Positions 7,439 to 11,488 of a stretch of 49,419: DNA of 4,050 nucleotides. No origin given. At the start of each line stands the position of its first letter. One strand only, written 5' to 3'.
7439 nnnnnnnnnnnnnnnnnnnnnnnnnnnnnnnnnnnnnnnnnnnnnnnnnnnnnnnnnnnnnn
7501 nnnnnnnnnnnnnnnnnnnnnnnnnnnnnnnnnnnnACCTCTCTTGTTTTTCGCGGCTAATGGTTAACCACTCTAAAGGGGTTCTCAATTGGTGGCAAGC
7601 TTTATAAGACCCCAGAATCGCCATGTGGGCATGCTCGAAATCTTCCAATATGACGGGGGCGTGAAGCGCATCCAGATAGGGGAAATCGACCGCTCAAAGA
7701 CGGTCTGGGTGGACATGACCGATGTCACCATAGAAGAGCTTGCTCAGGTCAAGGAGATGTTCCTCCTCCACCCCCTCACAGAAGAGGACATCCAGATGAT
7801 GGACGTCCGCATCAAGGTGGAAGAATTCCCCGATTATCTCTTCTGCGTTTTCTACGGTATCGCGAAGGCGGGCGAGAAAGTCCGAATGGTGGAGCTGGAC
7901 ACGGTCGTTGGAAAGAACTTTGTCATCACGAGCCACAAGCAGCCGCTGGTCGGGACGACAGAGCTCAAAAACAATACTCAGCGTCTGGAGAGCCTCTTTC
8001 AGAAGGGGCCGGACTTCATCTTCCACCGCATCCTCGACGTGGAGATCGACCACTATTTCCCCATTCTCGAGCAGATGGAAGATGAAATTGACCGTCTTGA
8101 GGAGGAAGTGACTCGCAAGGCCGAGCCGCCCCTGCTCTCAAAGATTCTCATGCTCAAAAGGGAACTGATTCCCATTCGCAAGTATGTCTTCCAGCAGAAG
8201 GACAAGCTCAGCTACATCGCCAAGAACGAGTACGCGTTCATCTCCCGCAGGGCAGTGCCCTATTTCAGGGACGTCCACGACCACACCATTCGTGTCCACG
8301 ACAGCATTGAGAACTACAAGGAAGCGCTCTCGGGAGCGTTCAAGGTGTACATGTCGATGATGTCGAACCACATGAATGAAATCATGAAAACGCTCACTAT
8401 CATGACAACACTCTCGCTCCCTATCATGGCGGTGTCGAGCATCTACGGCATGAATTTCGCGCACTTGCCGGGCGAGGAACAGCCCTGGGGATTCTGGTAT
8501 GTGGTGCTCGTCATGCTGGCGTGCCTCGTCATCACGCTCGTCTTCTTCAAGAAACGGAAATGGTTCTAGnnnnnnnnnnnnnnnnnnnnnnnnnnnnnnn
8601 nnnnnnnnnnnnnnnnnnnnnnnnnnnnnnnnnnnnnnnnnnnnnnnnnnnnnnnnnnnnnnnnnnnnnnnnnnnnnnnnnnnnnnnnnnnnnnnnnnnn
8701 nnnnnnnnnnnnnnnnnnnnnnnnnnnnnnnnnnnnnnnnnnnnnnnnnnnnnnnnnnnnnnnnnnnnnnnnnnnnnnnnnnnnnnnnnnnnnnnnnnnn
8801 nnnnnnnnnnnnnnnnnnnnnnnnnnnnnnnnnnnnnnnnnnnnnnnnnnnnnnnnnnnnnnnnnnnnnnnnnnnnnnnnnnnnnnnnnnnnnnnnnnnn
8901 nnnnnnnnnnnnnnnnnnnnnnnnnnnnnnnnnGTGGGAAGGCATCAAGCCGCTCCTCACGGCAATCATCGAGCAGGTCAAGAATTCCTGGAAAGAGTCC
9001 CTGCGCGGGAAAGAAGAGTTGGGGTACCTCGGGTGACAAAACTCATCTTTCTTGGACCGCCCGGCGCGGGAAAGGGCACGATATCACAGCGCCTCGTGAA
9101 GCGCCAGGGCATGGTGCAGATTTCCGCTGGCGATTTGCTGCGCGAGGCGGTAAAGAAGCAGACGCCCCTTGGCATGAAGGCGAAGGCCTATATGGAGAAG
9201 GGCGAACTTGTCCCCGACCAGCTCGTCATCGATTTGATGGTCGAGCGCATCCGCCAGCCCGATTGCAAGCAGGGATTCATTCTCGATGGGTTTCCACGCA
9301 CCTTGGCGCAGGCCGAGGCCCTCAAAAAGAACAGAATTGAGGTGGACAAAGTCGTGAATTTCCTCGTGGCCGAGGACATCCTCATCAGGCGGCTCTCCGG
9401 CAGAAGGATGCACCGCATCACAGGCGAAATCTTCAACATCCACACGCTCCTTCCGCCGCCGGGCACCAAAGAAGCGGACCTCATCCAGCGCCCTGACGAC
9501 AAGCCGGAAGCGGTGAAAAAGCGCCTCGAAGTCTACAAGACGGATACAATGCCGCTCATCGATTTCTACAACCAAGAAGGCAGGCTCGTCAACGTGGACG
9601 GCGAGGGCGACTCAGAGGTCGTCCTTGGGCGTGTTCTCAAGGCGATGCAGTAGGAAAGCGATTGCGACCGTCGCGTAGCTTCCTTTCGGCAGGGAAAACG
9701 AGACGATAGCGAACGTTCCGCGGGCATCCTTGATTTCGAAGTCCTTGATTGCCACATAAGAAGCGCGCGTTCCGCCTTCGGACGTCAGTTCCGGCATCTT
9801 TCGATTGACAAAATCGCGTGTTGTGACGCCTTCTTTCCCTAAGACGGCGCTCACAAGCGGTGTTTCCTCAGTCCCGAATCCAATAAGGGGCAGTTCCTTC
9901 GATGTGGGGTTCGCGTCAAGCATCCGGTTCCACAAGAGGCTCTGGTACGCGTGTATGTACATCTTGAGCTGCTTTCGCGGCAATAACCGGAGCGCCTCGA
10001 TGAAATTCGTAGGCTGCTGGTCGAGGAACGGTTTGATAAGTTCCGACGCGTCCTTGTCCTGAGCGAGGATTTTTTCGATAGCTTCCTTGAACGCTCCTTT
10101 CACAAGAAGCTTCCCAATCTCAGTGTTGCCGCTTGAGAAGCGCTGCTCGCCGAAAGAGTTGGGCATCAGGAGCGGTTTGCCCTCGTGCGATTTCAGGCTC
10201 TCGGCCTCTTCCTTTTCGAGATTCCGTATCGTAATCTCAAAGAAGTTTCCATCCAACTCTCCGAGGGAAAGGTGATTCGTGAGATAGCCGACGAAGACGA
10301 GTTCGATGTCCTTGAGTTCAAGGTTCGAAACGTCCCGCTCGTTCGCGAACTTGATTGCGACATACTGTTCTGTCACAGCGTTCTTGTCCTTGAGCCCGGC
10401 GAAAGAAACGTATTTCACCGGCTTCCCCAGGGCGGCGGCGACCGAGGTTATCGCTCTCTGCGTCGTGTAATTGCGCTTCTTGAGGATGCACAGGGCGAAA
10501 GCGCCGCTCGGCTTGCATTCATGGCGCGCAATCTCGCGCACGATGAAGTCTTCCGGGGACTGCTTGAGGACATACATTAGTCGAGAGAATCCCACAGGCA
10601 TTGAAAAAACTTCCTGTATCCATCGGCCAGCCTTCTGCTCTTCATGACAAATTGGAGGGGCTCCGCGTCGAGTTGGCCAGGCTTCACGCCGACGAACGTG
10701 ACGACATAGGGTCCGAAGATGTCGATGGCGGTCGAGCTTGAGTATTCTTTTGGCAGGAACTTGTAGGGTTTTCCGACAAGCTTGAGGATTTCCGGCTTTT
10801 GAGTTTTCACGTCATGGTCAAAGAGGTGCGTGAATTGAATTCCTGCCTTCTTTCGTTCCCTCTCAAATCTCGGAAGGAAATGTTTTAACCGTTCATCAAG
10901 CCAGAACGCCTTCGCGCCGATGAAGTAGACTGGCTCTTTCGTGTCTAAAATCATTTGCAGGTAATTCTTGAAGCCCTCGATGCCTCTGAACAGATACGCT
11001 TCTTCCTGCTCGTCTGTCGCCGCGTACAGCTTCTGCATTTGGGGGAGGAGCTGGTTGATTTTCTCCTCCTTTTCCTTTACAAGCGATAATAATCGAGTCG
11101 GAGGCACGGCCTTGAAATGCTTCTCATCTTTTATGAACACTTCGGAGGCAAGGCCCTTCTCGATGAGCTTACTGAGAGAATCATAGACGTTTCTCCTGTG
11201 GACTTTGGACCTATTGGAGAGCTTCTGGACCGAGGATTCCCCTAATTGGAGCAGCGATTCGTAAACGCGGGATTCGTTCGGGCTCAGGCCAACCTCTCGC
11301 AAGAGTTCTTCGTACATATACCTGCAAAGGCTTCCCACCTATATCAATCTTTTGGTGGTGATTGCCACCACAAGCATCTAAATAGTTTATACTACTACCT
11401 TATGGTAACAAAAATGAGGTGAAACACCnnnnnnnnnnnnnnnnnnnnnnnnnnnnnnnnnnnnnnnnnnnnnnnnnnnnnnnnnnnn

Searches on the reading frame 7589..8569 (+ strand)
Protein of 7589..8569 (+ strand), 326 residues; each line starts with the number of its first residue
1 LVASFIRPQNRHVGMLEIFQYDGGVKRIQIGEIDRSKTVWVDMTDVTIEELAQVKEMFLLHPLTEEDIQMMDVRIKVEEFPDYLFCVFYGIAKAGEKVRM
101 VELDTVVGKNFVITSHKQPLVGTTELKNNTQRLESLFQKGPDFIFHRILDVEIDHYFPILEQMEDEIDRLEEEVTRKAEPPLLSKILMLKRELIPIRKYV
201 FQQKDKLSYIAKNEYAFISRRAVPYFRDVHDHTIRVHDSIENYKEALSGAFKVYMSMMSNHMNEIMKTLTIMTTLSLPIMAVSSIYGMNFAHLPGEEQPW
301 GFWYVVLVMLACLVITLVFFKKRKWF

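Call 55: search_protein_families(library=pfam, proteins=[window:7589-8569:+], max_evalue=0.00001)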
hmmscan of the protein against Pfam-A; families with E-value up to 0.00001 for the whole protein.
window:7589-8569:+ (326 aa): 1 family
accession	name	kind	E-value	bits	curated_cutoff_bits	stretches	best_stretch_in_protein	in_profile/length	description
PF01544.23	CorA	-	4.6e-65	220.3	27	1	37-322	3-292/292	CorA-like Mg2+ transporter protein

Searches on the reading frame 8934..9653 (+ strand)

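Call 55: search_protein_families(library=pfam, proteins=[window:8934-9653:+], max_evalue=0.00001)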
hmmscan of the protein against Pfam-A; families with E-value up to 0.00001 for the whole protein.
window:8934-9653:+ (239 aa): 4 families
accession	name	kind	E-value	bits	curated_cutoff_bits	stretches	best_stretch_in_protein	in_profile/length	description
PF00406.28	ADK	-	5.6e-54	182.8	26.8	1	40-216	2-150/151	Adenylate kinase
PF13207.12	AAA_17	-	1.4e-26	93.8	27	1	40-158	1-124/136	AAA domain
PF13238.12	AAA_18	-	7.2e-08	33.4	29.4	1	39-161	3-115/128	AAA domain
PF13671.12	AAA_33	-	7.3e-06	26.8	27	0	38-95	3-57/143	AAA domain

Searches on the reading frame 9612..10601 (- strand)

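Call 55: search_protein_families(library=pfam, proteins=[window:9612-10601:-], max_evalue=0.00001)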
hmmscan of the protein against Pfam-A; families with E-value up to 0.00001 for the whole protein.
window:9612-10601:- (329 aa): 1 family
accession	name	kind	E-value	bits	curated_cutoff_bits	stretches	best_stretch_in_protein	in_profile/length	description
PF01142.23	TruD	-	3e-67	227.7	27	3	11-184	17-202/412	tRNA pseudouridine synthase D (TruD)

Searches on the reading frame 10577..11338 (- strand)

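Call 55: search_protein_families(library=pfam, proteins=[window:10577-11338:-], max_evalue=0.00001)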
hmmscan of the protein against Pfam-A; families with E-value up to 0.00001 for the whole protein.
window:10577-11338:- (253 aa): 1 family
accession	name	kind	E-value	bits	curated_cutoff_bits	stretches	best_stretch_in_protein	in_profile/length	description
PF01978.25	TrmB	-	5.5e-15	55.4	25.6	1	13-80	1-67/68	Sugar-specific transcriptional regulator TrmB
